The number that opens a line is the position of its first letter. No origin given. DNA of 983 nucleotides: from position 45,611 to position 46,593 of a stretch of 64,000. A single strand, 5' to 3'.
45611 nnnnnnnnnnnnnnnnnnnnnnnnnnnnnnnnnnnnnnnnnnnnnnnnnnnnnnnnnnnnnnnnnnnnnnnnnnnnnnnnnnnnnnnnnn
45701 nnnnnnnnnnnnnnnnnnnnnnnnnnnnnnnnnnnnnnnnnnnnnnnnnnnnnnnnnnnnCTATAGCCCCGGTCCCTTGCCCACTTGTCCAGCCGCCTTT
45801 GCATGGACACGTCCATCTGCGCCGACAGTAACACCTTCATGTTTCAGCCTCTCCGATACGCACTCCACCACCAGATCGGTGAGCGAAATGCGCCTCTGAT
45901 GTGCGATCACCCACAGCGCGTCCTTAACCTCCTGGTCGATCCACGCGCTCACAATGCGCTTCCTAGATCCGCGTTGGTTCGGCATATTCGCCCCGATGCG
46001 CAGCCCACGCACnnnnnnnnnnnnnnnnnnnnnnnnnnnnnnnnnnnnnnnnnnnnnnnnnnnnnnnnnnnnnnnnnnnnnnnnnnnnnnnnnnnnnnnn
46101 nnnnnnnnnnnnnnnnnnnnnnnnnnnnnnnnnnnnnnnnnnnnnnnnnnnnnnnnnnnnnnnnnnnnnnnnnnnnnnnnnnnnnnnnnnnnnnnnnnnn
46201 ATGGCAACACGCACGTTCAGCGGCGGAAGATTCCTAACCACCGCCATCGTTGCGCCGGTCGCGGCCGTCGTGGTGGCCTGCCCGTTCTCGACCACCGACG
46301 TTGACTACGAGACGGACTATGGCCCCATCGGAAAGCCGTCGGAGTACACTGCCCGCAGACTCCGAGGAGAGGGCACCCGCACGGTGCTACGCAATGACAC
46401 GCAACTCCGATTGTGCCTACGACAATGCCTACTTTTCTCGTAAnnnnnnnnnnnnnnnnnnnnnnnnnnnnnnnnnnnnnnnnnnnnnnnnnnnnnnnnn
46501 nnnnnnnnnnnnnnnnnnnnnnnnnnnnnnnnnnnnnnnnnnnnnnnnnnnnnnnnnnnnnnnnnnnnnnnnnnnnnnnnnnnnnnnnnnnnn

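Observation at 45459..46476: Two paralogous ribbon-helix-helix ORFs bracketed by 77-bp imperfect direct repeats, one repeat duplicating the bioD start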

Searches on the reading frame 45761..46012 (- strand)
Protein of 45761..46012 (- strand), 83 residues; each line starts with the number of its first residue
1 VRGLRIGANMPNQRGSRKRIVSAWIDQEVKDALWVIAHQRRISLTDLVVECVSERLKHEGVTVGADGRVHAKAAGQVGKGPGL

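Call 5: search_protein_families(library=pfam, max_evalue=1, proteins=[window:45761-46012:-])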
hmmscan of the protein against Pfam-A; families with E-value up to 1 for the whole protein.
window:45761-46012:- (83 aa): 1 family
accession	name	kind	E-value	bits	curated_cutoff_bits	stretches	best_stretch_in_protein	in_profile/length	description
PF20605.4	Antitox_RHH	-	0.088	13.4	27.2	1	18-51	4-37/50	Antitoxin-like ribbon-helix-helix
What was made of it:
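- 45761..45985 (-): RHH2, 74 aa from the ATG (83 aa from the GTG at 46012), a putative RHH protein. The RHH3 start lies inside its 3' tail in another frame. Antitox_RHH E = 0.088 (call 5).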

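Call 17: find_homologous_proteins(query=window:45761-45985:-, max_evalue=0.01)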
Query window:45761-45985:- (74 aa): 1 proteins with E <= 0.01 among 1 candidates.
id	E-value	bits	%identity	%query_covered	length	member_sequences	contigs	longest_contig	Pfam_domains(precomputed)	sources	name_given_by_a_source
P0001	1.9e-41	156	100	100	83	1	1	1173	-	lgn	-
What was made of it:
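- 45761..45985 (-): The only match in 5.8 billion proteins is itself (call 17).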

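Call 26: search_protein_families(library=ncbifam, max_evalue=1, proteins=[window:45761-45985:-])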
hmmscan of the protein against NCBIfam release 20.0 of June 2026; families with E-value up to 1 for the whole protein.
window:45761-45985:- (74 aa): 2 families
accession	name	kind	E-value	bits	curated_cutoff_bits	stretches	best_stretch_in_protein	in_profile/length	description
NF041793.1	ORF56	equivalog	0.0038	17.3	50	1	12-39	3-30/39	ORF56 family plasmid copy control protein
NF007280.0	PRK09739.1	equivalog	0.12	12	162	1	23-54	6-37/199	NAD(P)H oxidoreductase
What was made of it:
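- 45761..45985 (-): ORF56 E = 0.0038 (call 26).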

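Call 27: search_protein_families(library=phrogs, max_evalue=1, proteins=[window:45761-45985:-])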
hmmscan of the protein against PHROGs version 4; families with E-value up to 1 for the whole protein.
window:45761-45985:- (74 aa): 2 families
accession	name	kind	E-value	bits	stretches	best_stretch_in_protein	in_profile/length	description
phrog_7325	-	transcription regulation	0.058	14.5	1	8-55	104-151/151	CopG-like transcriptional repressor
phrog_582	-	transcription regulation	0.49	11.7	1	16-50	64-98/105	Arc-like repressor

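Call 38: find_encoding_contigs(protein=P0001, flank=10000, max_places=10)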
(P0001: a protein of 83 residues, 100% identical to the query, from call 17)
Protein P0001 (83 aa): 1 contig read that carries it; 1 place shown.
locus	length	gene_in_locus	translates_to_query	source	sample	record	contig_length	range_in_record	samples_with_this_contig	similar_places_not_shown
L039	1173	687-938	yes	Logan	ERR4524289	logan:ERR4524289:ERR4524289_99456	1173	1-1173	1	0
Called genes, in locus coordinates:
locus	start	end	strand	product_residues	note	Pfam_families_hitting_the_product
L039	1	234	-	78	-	?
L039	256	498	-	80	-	-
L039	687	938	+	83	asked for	-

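Call 48: search_solved_structures(query=window:45761-45985:-, max_evalue=10)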
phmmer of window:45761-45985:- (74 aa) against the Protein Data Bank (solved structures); distinct sequences matched with E-value up to 10: 2.
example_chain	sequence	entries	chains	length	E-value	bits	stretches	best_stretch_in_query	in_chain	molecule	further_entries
2kel_A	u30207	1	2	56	0.36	14.5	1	3-48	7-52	Uncharacterized protein 56B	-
9q1v_A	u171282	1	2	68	1.5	12.5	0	48-69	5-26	FimH minibinder F7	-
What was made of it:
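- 45761..45985 (-): PDB SvtR 2kel E = 0.36 (call 48).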

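Call 58: predict_structure(protein=window:45761-45985:-)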
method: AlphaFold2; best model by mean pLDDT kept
length: 74 residues; sequences in the alignment: 1
mean_pLDDT: 72.0   pTM: 0.45
mean pLDDT of the five models: 72.0, 71.8, 71.4, 71.2, 67.7
residues with pLDDT >= 90: 6; 70-90: 40; 50-70: 20; < 50: 8
segments of 3 or more residues with pLDDT < 50: 1-3
pLDDT, mean of each block of 10 residues (from residue 1): 52 67 89 88 83 77 57 49
secondary structure, 60 per line:
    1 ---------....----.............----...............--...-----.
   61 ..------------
elements in order: H10-13 H18-30 H35-49 E52-54 E60-62

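Call 61: fold_search(model_id=the predicted structure, library=pdb)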
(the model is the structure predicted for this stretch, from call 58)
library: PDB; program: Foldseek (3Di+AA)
matches with E <= 10: 288; with E <= 0.001: 0
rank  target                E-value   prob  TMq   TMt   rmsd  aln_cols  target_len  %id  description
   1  2it0_A                5.1e-01  0.63  0.31  0.17   7.1        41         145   17  Crystal structure of a two-domain IdeR-DNA complex crystal form II (released 2007-02-13)
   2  7b1y_B                5.5e-01  0.63  0.32  0.12   7.1        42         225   19  DtxR-like iron-dependent regulator IdeR complexed with cobalt and its consensus DNA-binding sequence (released 2021-03-03)
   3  7b25_A                5.9e-01  0.54  0.31  0.18   7.2        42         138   19  DtxR-like iron-dependent regulator IdeR (Q43A variant) complexed with cobalt and its consensus DNA-binding sequence (released 2021-03-03)
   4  1ddn_A                6.3e-01  0.57  0.31  0.21   7.1        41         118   17  DIPHTHERIA TOX REPRESSOR (C102D MUTANT)/TOX DNA OPERATOR COMPLEX (released 1998-10-14)
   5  7b20_B                6.3e-01  0.57  0.32  0.12   7.1        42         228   19  DtxR-like iron-dependent regulator IdeR complexed with iron and its consensus DNA-binding sequence (released 2021-03-03)
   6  1c0w_B                6.8e-01  0.54  0.31  0.12   7.1        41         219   17  CRYSTAL STRUCTURE OF THE COBALT-ACTIVATED DIPHTHERIA TOXIN REPRESSOR-DNA COMPLEX REVEALS A METAL BINDING SH-LIKE DOMAI (released 2000-07-22)
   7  7b25_B                6.8e-01  0.54  0.31  0.12   7.2        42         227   19  DtxR-like iron-dependent regulator IdeR (Q43A variant) complexed with cobalt and its consensus DNA-binding sequence (released 2021-03-03)
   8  3glx                  6.8e-01  0.51  0.30  0.12   7.3        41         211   17  Crystal Structure Analysis of the DtxR(E175K) complexed with Ni(II) (released 2009-06-09)
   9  2qq9                  7.8e-01  0.51  0.31  0.12   7.2        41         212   17  Crystal Structure of DtxR(D6A C102D) Complexed with Nickel(II) (released 2007-10-30)
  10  1g3s                  7.8e-01  0.47  0.30  0.12   7.2        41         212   17  CYS102SER DTXR (released 2001-10-25)
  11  7b24_C                7.8e-01  0.47  0.31  0.12   7.1        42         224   19  DtxR-like iron-dependent regulator IdeR (P39G variant) complexed with cobalt and its consensus DNA-binding sequence (released 2021-03-03)
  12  7b1y_A                8.4e-01  0.47  0.31  0.19   7.1        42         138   19  DtxR-like iron-dependent regulator IdeR complexed with cobalt and its consensus DNA-binding sequence (released 2021-03-03)
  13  7b24_B                8.4e-01  0.47  0.31  0.12   7.2        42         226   19  DtxR-like iron-dependent regulator IdeR (P39G variant) complexed with cobalt and its consensus DNA-binding sequence (released 2021-03-03)
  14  1c0w_D                9.0e-01  0.44  0.31  0.15   7.1        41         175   17  CRYSTAL STRUCTURE OF THE COBALT-ACTIVATED DIPHTHERIA TOXIN REPRESSOR-DNA COMPLEX REVEALS A METAL BINDING SH-LIKE DOMAI (released 2000-07-22)
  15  2it0_C                9.6e-01  0.44  0.31  0.18   7.0        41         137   17  Crystal structure of a two-domain IdeR-DNA complex crystal form II (released 2007-02-13)
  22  1bdv_B                1.2e+00  0.90  0.47  0.64   0.8        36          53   28  ARC FV10 COCRYSTAL (released 1999-01-06)
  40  1par_A                1.8e+00  0.85  0.47  0.66   0.7        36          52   28  DNA RECOGNITION BY BETA-SHEETS IN THE ARC REPRESSOR-OPERATOR CRYSTAL STRUCTURE (released 1994-07-31)
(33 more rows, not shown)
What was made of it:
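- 45761..45985 (-): The AF2 model superposes on Arc repressor at 0.7-0.8 A over 36 residues, probability 0.85-0.90 but E > 1 (calls 58, 61).
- On Ribbon-helix-helix superfamily (Pfam RHH_1, FitA-like_RHH, Antitox_RHH): RHH2 superposes on Arc (1par, 1bdv) at 0.7-0.8 A over 36 residues, but with Foldseek E > 1 (call 61).
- Closest known: Arc / CopG / antitoxin-type ribbon-helix-helix repressors. Same: The RHH2 model superposes on Arc at 0.7-0.8 A (call 61).
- A VapB structure is among the Foldseek hits (call 61).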

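Call 76: search_protein_families(library=padloc, max_evalue=1, proteins=[window:45761-45985:-])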
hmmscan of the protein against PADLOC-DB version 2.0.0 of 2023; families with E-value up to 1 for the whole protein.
window:45761-45985:- (74 aa): 0 families

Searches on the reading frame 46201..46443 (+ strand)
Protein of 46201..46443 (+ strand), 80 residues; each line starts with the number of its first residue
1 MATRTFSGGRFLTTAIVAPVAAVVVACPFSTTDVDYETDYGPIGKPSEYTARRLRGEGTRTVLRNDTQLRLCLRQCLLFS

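Call 5: search_protein_families(library=pfam, max_evalue=1, proteins=[window:46201-46443:+])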
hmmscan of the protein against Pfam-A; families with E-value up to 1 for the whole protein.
window:46201-46443:+ (80 aa): 0 families
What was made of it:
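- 46201..46443 (+): ORF80, 80 aa, with no family. It has a possible signal peptide with a lipobox-like VVAC. Its stop lies inside repeat copy 2, 21 nt before the bioD ATG. No Pfam hit (call 5).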

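Call 26: search_protein_families(library=ncbifam, max_evalue=1, proteins=[window:46201-46443:+])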
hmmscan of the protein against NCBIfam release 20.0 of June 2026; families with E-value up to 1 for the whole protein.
window:46201-46443:+ (80 aa): 1 family
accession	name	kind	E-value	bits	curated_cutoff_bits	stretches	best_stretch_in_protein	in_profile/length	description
NF045726.2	XXplasma_LP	domain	0.41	11.1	19.3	1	13-27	9-23/27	Vmc-like lipoprotein signal peptide domain-containing protein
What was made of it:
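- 46201..46443 (+): Weak lipoprotein-signal hit E = 0.41 (call 26).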

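Call 27: search_protein_families(library=phrogs, max_evalue=1, proteins=[window:46201-46443:+])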
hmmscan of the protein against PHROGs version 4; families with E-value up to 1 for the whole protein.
window:46201-46443:+ (80 aa): 1 family
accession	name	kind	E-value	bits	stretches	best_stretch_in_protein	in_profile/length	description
phrog_8574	-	unknown function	0.23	12.5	1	10-38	4-32/47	-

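Call 76: search_protein_families(library=padloc, max_evalue=1, proteins=[window:46201-46443:+])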
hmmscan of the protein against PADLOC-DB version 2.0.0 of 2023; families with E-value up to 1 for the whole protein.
window:46201-46443:+ (80 aa): 0 families

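Call 86: list_cluster_members(proteins=[window:46201-46443:+, window:45682-45840:-, window:47406-47978:-])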
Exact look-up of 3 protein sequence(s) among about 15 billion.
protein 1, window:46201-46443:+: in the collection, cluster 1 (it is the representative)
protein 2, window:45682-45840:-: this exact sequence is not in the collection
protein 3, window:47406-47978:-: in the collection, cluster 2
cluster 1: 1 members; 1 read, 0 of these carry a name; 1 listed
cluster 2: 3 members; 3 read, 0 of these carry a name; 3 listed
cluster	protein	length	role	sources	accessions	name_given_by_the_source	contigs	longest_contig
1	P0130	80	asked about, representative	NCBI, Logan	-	-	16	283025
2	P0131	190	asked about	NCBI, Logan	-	-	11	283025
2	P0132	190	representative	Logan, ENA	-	-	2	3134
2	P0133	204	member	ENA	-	-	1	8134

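Call 87: find_encoding_contigs(protein=P0133, flank=10000, max_places=5)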
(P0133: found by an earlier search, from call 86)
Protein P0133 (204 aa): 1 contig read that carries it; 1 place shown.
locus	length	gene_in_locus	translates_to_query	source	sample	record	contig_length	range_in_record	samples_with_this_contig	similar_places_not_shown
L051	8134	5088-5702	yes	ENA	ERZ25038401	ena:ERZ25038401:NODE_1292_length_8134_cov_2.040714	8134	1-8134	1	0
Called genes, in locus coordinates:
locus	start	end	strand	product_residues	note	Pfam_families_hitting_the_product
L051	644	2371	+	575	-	PF02776:TPP_enzyme_N, PF00205:TPP_enzyme_M, PF02775:TPP_enzyme_C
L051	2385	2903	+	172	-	PF13291:ACT_4 (weak), PF01842:ACT, PF22629:ACT_AHAS_ss, PF13710:ACT_5, PF10369:ALS_ss_C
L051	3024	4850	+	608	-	PF19576:Acyltransf_2, PF01553:Acyltransferase (faint), PF13444:Acetyltransf_5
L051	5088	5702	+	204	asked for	PF12796:Ank_2 (weak), PF13637:Ank_4 (faint), PF13857:Ank_5, PF00023:Ank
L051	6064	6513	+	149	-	-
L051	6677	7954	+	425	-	PF02403:Seryl_tRNA_N, PF00587:tRNA-synt_2b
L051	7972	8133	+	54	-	?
